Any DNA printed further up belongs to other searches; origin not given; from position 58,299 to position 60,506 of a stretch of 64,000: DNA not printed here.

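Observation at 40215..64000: Candidate undescribed aromatic catabolic island combining hydroxycinnamoyl-CoA cleavage, meta-cleavage and a BAL-like lyase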

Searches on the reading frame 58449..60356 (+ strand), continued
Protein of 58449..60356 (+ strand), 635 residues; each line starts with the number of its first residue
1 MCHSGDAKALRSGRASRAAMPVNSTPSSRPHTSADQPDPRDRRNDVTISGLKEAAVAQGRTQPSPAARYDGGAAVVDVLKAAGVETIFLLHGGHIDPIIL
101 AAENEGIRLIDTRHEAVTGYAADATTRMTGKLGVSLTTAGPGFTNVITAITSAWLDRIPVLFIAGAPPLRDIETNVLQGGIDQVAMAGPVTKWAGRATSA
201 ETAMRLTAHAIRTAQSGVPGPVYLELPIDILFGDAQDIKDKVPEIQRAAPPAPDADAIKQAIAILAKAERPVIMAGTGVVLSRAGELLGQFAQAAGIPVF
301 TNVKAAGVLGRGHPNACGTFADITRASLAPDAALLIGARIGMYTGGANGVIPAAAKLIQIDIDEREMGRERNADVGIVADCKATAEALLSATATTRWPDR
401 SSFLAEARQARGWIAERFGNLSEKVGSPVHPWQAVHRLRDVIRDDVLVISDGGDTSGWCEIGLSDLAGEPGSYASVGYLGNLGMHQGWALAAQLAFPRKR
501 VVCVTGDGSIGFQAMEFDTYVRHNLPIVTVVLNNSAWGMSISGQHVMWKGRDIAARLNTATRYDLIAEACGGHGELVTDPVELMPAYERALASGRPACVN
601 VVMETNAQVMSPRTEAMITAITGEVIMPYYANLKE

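Call 52: find_encoding_contigs(protein=P0019, flank=10000, max_places=2)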
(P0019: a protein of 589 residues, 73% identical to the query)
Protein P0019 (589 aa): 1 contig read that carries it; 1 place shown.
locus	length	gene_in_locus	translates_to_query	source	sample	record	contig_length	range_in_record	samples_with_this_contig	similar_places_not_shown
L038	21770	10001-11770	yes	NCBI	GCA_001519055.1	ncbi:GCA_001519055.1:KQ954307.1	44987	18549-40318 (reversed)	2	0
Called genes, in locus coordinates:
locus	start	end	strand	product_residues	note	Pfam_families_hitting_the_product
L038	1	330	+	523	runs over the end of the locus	PF00501:AMP-binding, PF13193:AMP-binding_C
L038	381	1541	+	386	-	PF02771:Acyl-CoA_dh_N, PF02770:Acyl-CoA_dh_M, PF00441:Acyl-CoA_dh_1, PF08028:Acyl-CoA_dh_2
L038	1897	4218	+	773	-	PF07715:Plug, PF00593:TonB_dep_Rec_b-barrel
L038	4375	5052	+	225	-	PF00440:TetR_N, PF17932:TetR_C_24 (weak), PF17938:TetR_C_29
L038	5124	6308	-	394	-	PF02771:Acyl-CoA_dh_N (weak), PF08028:Acyl-CoA_dh_2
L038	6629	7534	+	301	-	PF22632:BphC_D1, PF00903:Glyoxalase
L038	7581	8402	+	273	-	PF02798:GST_N, PF13417:GST_N_3, PF13409:GST_N_2, PF00043:GST_C (weak), PF13410:GST_C_2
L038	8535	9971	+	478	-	PF00171:Aldedh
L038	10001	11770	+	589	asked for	PF02776:TPP_enzyme_N, PF00205:TPP_enzyme_M, PF02775:TPP_enzyme_C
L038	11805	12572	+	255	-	PF00106:adh_short, PF23441:SDR (weak), PF08659:KR, PF13561:adh_short_C2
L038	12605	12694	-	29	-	PF01695:IstB_IS21 (weak)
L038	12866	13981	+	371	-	PF00890:FAD_binding_2, PF01266:DAO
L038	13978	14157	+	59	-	-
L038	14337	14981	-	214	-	PF04255:DUF433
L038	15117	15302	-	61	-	PF21344:Zn_ribbon_LysW (faint)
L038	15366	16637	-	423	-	PF00817:IMS, PF11799:IMS_C, PF13438:DUF4113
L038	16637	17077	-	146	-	PF00717:Peptidase_S24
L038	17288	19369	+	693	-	PF02195:ParB_N, PF17762:HTH_ParB (weak)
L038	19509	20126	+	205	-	PF08401:ArdcN, PF18818:MPTase-PolyVal (weak)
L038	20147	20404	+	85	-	PF18818:MPTase-PolyVal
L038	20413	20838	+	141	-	-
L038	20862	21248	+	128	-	-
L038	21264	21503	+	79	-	-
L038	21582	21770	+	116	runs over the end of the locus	-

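Call 53: find_encoding_contigs(protein=P0003, flank=10000, max_places=2)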
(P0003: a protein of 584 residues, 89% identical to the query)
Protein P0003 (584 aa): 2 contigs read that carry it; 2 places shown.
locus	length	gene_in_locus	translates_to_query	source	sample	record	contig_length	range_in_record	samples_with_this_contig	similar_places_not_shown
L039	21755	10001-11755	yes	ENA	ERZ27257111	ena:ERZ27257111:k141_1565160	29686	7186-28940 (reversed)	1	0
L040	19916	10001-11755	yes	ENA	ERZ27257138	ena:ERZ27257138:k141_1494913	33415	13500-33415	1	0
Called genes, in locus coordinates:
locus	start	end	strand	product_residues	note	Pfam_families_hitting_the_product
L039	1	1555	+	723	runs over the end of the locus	PF02629:CoA_binding (weak), PF13380:CoA_binding_2, PF13607:Succ_CoA_lig, PF13549:ATP-grasp_5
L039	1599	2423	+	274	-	PF00378:ECH_1, PF16113:ECH_2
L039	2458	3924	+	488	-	PF00171:Aldedh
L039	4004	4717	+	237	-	PF00440:TetR_N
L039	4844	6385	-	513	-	PF00501:AMP-binding, PF13193:AMP-binding_C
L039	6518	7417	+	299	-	PF22632:BphC_D1, PF13669:Glyoxalase_4 (faint), PF00903:Glyoxalase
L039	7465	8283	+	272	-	PF02798:GST_N, PF13417:GST_N_3, PF13409:GST_N_2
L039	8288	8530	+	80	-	-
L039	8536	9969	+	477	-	PF00171:Aldedh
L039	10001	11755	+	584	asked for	PF02776:TPP_enzyme_N, PF00205:TPP_enzyme_M, PF02775:TPP_enzyme_C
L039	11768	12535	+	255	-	PF00106:adh_short, PF08659:KR (weak), PF13561:adh_short_C2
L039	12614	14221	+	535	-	PF01494:FAD_binding_3, PF21274:Rng_hyd_C (weak)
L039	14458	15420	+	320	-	PF01073:3Beta_HSD, PF01370:Epimerase, PF13460:NAD_binding_10, PF16363:GDP_Man_Dehyd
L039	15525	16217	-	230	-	PF00392:GntR, PF07729:FCD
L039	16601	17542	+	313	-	PF08240:ADH_N, PF00107:ADH_zinc_N (weak), PF13602:ADH_zinc_N_2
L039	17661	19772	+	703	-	PF02629:CoA_binding, PF13380:CoA_binding_2, PF13607:Succ_CoA_lig, PF19045:Ligase_CoA_2 (weak), PF13549:ATP-grasp_5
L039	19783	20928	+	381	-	PF22691:Thiolase_C_1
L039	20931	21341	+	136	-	PF01796:OB_ChsH2_C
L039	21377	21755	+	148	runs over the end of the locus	PF01575:MaoC_dehydratas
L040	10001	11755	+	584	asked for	PF02776:TPP_enzyme_N, PF00205:TPP_enzyme_M, PF02775:TPP_enzyme_C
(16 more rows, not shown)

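Call 54: find_encoding_contigs(protein=P0025, flank=10000, max_places=1)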
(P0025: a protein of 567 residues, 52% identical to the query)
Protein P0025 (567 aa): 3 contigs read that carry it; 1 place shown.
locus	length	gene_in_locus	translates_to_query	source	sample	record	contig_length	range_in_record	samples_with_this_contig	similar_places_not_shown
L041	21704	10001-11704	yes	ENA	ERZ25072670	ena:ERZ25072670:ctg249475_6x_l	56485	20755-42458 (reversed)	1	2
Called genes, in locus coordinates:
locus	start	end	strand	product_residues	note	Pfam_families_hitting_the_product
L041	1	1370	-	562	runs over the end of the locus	PF02776:TPP_enzyme_N, PF00205:TPP_enzyme_M, PF02775:TPP_enzyme_C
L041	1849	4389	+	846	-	PF07715:Plug, PF00593:TonB_dep_Rec_b-barrel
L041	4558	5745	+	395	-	PF08240:ADH_N, PF16912:Glu_dehyd_C (weak), PF00107:ADH_zinc_N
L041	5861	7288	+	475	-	PF00324:AA_permease, PF13520:AA_permease_2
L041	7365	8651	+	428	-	PF07690:MFS_1, PF00083:Sugar_tr (weak), PF03137:OATP (weak)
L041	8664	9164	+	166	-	PF00903:Glyoxalase, PF13468:Glyoxalase_3, PF13669:Glyoxalase_4, PF22677:Ble-like_N (weak), PF18029:Glyoxalase_6 (weak)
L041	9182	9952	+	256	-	PF00106:adh_short, PF08659:KR (weak), PF23441:SDR (weak), PF13561:adh_short_C2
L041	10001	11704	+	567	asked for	PF02776:TPP_enzyme_N, PF00205:TPP_enzyme_M, PF02775:TPP_enzyme_C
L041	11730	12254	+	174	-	PF13669:Glyoxalase_4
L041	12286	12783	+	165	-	PF00903:Glyoxalase (faint), PF13669:Glyoxalase_4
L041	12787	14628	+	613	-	PF00753:Lactamase_B, PF14863:Alkyl_sulf_dimr, PF14864:Alkyl_sulf_C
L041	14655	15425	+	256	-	PF00106:adh_short, PF08659:KR, PF13561:adh_short_C2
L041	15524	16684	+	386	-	PF07690:MFS_1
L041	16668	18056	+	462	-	PF06863:DUF1254, PF06742:DUF1214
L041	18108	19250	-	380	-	PF07690:MFS_1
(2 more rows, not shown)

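Call 55: find_encoding_contigs(protein=P0033, flank=10000, max_places=1)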
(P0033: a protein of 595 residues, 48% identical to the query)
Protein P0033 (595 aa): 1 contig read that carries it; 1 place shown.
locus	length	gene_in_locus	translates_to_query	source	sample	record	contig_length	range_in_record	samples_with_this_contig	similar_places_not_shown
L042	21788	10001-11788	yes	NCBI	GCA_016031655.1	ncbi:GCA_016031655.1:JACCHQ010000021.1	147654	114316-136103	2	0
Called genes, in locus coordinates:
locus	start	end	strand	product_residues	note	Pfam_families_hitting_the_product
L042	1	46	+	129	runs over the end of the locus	-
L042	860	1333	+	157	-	-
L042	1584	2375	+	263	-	PF00106:adh_short, PF01370:Epimerase, PF08659:KR, PF03435:Sacchrp_dh_NADP (weak), PF13561:adh_short_C2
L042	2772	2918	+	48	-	-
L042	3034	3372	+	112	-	PF14690:Zn_ribbon_ISL3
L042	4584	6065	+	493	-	PF00171:Aldedh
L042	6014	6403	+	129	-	PF21135:DRL_cat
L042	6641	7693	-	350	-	PF04909:Amidohydro_2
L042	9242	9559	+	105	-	-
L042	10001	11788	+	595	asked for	PF02776:TPP_enzyme_N, PF00205:TPP_enzyme_M, PF02775:TPP_enzyme_C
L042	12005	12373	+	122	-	-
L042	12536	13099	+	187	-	PF02627:CMD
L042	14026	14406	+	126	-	-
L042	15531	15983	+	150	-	PF01527:HTH_Tnp_1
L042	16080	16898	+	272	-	PF13005:zf-IS66, PF03050:DDE_Tnp_IS66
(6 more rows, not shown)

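Call 56: find_encoding_contigs(protein=P0022, flank=10000, max_places=1)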
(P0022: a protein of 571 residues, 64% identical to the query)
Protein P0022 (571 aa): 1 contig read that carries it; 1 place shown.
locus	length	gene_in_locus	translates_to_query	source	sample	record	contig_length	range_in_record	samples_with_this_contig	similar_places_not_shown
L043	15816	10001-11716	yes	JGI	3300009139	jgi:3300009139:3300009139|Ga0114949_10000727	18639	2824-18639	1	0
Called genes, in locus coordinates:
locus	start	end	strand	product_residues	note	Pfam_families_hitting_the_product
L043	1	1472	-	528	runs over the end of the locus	PF01266:DAO (faint), PF01494:FAD_binding_3, PF07992:Pyr_redox_2 (weak), PF13450:NAD_binding_8, PF13738:Pyr_redox_3 (faint)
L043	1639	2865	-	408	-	PF11376:DUF3179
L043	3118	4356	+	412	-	PF00067:p450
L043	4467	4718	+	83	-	-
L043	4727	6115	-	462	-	PF02129:Peptidase_S15, PF08530:PepX_C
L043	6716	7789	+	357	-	PF12625:Arabinose_bd, PF12833:HTH_18, PF00165:HTH_AraC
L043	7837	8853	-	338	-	PF02798:GST_N, PF13409:GST_N_2, PF13417:GST_N_3, PF00043:GST_C (faint), PF13410:GST_C_2 (weak)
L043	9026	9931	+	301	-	PF22632:BphC_D1, PF00903:Glyoxalase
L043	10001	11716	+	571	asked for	PF02776:TPP_enzyme_N, PF00205:TPP_enzyme_M, PF02775:TPP_enzyme_C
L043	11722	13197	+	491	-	PF00171:Aldedh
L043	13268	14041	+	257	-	PF00106:adh_short, PF01073:3Beta_HSD (weak), PF01370:Epimerase, PF08659:KR (weak), PF13561:adh_short_C2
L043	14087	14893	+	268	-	PF02798:GST_N, PF13409:GST_N_2, PF13417:GST_N_3, PF00043:GST_C (weak), PF13410:GST_C_2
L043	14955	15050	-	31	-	-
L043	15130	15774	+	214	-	PF17784:Sulfotransfer_4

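Call 57: search_solved_structures(query=window:58584-60356:+, max_evalue=1e-95, show_alignments=2)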
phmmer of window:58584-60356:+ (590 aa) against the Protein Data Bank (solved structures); distinct sequences matched with E-value up to 1e-95: 8.
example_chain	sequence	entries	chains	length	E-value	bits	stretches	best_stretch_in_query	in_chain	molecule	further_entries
3iae_A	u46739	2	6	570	1e-111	377.6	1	24-559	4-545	Benzaldehyde lyase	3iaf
2ag0_A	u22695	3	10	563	1.2e-111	377.4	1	24-559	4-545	benzaldehyde lyase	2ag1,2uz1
2uz1_B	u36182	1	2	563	1.2e-111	377.4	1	24-559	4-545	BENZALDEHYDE LYASE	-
3d7k_A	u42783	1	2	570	1.2e-111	377.3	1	24-559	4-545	Benzaldehyde lyase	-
4qpz_A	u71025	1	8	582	3.4e-111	375.9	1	24-559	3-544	Formolase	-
4qq8_A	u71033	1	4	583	1.2e-108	367.4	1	24-559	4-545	Formolase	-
8y8m_A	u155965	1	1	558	7.7e-98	331.8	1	25-558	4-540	Thiamine pyrophosphate-binding protein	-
8y7s_A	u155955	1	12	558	8.1e-98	331.7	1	25-558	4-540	Thiamine pyrophosphate-binding protein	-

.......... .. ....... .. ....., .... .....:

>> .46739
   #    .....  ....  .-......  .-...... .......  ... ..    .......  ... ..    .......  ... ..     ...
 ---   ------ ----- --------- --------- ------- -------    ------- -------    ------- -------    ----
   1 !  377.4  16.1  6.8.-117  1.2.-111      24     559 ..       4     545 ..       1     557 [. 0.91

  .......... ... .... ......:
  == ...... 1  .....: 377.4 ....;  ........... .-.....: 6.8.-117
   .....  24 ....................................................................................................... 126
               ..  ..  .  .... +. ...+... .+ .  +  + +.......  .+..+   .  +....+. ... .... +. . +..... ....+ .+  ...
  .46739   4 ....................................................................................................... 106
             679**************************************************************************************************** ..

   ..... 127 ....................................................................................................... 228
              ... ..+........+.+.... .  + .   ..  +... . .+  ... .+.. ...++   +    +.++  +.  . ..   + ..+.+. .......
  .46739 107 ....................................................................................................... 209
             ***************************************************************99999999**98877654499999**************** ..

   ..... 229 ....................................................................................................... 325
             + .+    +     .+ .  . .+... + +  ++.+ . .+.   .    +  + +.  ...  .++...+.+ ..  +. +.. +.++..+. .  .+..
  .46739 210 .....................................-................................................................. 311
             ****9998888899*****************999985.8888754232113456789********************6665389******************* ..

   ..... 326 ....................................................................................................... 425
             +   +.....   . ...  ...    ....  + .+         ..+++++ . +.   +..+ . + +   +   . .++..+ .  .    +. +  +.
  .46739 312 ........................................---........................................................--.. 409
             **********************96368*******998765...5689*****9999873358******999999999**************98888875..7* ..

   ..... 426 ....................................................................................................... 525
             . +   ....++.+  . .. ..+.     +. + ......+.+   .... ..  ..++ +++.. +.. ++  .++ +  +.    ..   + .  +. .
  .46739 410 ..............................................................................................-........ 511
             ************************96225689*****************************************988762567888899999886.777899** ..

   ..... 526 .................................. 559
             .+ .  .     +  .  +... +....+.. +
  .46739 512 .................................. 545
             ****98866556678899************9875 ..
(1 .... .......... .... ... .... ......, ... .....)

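Call 61: search_protein_families(library=ncbifam, proteins=[L039:4844-6385:-, L038:5124-6308:-, L043:7837-8853:-, L043:14087-14893:+], max_evalue=1e-10)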
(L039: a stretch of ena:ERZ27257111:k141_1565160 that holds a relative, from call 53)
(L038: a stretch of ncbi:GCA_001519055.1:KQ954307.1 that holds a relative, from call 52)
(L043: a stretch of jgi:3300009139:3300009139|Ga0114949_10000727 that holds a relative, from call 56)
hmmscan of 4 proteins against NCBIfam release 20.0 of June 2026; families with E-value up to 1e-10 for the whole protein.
L039:4844-6385:- (513 aa): 100 families (the best 25 are shown)
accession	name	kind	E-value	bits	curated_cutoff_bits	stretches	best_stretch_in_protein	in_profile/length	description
NF006182.0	PRK08316.1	subfamily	2.2e-225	749.1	663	1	4-511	6-516/523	fatty acyl-CoA synthetase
NF004837.0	PRK06187.1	subfamily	4.5e-149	497.1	476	1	9-511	8-521/531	long-chain-fatty-acid--CoA ligase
NF004797.0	PRK06145.1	equivalog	4.1e-110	368.5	850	1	11-510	4-493/499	acyl-CoA synthetase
NF005857.1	PRK07786.1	exception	3.4e-105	352.5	733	1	6-511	6-511/513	fatty-acid--CoA ligase FadD5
NF005307.0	PRK06839.1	equivalog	4.3e-104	348.9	748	1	13-510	6-491/496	o-succinylbenzoate--CoA ligase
NF006181.0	PRK08314.1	subfamily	1e-98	331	705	1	11-512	26-554/563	long-chain-fatty-acid--CoA ligase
NF005801.1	PRK07656.1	equivalog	4.8e-98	329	657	1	13-509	5-500/500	FadD3 family acyl-CoA ligase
NF009233.0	PRK12583.1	subfamily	7e-98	328.4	832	2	163-511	198-549/558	fatty acid CoA ligase family protein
NF005676.0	PRK07470.1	equivalog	1.3e-97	327.7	774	1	7-510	18-527/544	acyl-CoA synthetase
NF006020.0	PRK08162.1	subfamily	7.2e-93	311.8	677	1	14-511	24-537/545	acyl-CoA synthetase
NF006572.0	PRK09088.1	equivalog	1.1e-92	311.2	696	1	30-511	24-486/491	acyl-CoA synthetase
NF052269.1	Staph_lig_FadD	equivalog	1.7e-90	303.8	650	1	19-510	10-491/499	long-chain-fatty-acid--CoA ligase FadD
NF005702.0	PRK07514.1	subfamily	3.4e-89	299.5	558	1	15-511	9-499/506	malonyl-CoA synthase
NF004114.0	PRK05605.1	equivalog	7.9e-87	291.9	766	2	163-510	218-567/575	long-chain-fatty-acid--CoA ligase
NF002966.0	PRK03640.1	equivalog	2.6e-86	290.2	556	1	15-511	8-479/483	o-succinylbenzoate--CoA ligase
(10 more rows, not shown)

L038:5124-6308:- (394 aa): 4 families
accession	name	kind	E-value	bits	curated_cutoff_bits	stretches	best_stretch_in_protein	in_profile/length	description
NF045629.1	monooxsub_HsaA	equivalog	4.2e-59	200.2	450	1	18-393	1-377/383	3-hydroxy-9,10-secoandrosta-1,3,5(10)-triene-9,17-dione monooxygenase oxygenase subunit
NF045920.1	HphnlacHdxOX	equivalog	6e-40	137.3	650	1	23-394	7-379/384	p-hydroxyphenylacetate 3-hydroxylase oxygenase component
TIGR04022.1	sulfur_SfnB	equivalog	1.7e-22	79.9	430.9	1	16-374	9-366/391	SfnB family sulfur acquisition oxidoreductase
NF043015.1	DibenthMonoxDszC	equivalog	3.5e-14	52.4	850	1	15-374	16-390/415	dibenzothiophene monooxygenase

L043:7837-8853:- (338 aa): 3 families
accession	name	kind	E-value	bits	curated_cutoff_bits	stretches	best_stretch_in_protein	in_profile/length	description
NF050814.1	FtsZBindFzlA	equivalog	1.9e-15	57.2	300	0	66-160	5-103/228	FtsZ-binding protein FzlA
TIGR01262.1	maiA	equivalog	9.8e-15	54.7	171.05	1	68-154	2-90/211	maleylacetoacetate isomerase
NF007016.1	PRK09481.1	equivalog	6.3e-12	45.4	314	0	64-149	8-91/209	stringent starvation protein SspA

L043:14087-14893:+ (268 aa): 4 families
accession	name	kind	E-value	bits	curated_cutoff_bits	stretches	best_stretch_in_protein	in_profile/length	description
TIGR01262.1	maiA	equivalog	7.3e-25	87.8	171.05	1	4-105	2-105/211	maleylacetoacetate isomerase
NF050814.1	FtsZBindFzlA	equivalog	3.6e-20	72.7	300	1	3-128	6-132/228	FtsZ-binding protein FzlA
NF007016.1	PRK09481.1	equivalog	4.7e-18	65.4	314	1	2-111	11-117/209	stringent starvation protein SspA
NF007831.0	PRK10542.1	equivalog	1.2e-14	54.4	198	0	10-114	8-115/201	glutathione transferase GstA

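Call 80: find_encoding_contigs(protein=P0013, flank=10000, max_places=1)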
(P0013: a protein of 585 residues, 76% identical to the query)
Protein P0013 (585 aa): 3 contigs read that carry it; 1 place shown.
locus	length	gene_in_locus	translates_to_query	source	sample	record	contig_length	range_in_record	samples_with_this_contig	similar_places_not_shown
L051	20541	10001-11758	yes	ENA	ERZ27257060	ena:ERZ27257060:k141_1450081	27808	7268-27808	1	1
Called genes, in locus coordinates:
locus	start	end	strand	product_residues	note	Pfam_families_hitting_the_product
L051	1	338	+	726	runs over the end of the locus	PF13380:CoA_binding_2, PF13607:Succ_CoA_lig, PF13549:ATP-grasp_5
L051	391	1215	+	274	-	PF00378:ECH_1, PF16113:ECH_2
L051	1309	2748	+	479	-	PF00171:Aldedh, PF05893:LuxC (weak)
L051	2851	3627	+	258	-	PF00440:TetR_N, PF21306:TetR_C_40 (weak)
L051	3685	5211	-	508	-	PF00501:AMP-binding, PF13193:AMP-binding_C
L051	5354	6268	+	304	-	PF13669:Glyoxalase_4 (faint), PF22632:BphC_D1, PF00903:Glyoxalase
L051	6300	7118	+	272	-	PF02798:GST_N, PF13417:GST_N_3, PF13409:GST_N_2, PF13410:GST_C_2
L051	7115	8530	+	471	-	PF00171:Aldedh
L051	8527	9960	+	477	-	PF00171:Aldedh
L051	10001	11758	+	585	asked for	PF02776:TPP_enzyme_N, PF00205:TPP_enzyme_M, PF02775:TPP_enzyme_C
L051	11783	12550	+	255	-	PF00106:adh_short, PF08659:KR, PF13561:adh_short_C2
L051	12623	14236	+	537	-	PF01494:FAD_binding_3, PF21274:Rng_hyd_C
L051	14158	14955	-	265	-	-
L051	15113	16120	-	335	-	PF07715:Plug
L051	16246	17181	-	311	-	PF02126:PTE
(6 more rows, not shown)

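Call 81: find_encoding_contigs(protein=P0010, flank=10000, max_places=1)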
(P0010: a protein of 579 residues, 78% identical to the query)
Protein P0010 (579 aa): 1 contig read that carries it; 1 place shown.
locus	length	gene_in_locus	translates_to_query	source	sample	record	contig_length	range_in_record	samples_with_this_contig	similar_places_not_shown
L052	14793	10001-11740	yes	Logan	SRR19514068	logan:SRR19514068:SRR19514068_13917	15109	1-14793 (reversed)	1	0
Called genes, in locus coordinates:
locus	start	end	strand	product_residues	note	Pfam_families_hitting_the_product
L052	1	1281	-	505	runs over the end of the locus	PF03055:RPE65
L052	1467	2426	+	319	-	PF12833:HTH_18, PF00165:HTH_AraC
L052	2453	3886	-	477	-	PF00171:Aldedh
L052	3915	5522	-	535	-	PF01266:DAO (faint), PF01494:FAD_binding_3, PF07992:Pyr_redox_2 (faint), PF21274:Rng_hyd_C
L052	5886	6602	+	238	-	PF00440:TetR_N, PF21306:TetR_C_40 (weak)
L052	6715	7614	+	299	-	PF22632:BphC_D1, PF00903:Glyoxalase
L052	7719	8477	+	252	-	PF02798:GST_N, PF13409:GST_N_2, PF13417:GST_N_3, PF13410:GST_C_2 (weak), PF00043:GST_C (weak)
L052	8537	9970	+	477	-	PF00171:Aldedh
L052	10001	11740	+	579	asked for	PF02776:TPP_enzyme_N, PF00205:TPP_enzyme_M, PF02775:TPP_enzyme_C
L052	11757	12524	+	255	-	PF00106:adh_short, PF08659:KR (weak), PF13561:adh_short_C2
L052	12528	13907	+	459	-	PF07690:MFS_1, PF00083:Sugar_tr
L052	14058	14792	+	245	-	?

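Call 82: find_encoding_contigs(protein=P0014, flank=10000, max_places=1)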
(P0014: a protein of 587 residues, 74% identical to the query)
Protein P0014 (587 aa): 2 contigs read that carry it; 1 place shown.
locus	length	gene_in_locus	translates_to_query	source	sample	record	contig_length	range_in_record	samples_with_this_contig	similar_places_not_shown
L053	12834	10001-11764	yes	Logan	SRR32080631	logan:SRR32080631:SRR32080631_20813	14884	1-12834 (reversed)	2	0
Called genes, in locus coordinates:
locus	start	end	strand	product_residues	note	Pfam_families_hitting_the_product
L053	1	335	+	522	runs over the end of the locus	PF00501:AMP-binding, PF13193:AMP-binding_C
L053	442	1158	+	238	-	PF00440:TetR_N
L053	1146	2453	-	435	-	PF00083:Sugar_tr, PF06609:TRI12 (weak), PF06779:MFS_4 (weak), PF07690:MFS_1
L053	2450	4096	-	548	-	PF01494:FAD_binding_3, PF21274:Rng_hyd_C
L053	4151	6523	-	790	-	PF07715:Plug, PF00593:TonB_dep_Rec_b-barrel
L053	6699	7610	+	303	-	PF22632:BphC_D1, PF13669:Glyoxalase_4 (faint), PF00903:Glyoxalase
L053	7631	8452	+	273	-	PF02798:GST_N, PF13417:GST_N_3, PF13409:GST_N_2, PF00043:GST_C, PF13410:GST_C_2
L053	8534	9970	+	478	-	PF00171:Aldedh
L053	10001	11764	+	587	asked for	PF02776:TPP_enzyme_N, PF00205:TPP_enzyme_M, PF02775:TPP_enzyme_C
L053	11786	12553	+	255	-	PF00106:adh_short, PF23441:SDR, PF08659:KR (faint), PF13561:adh_short_C2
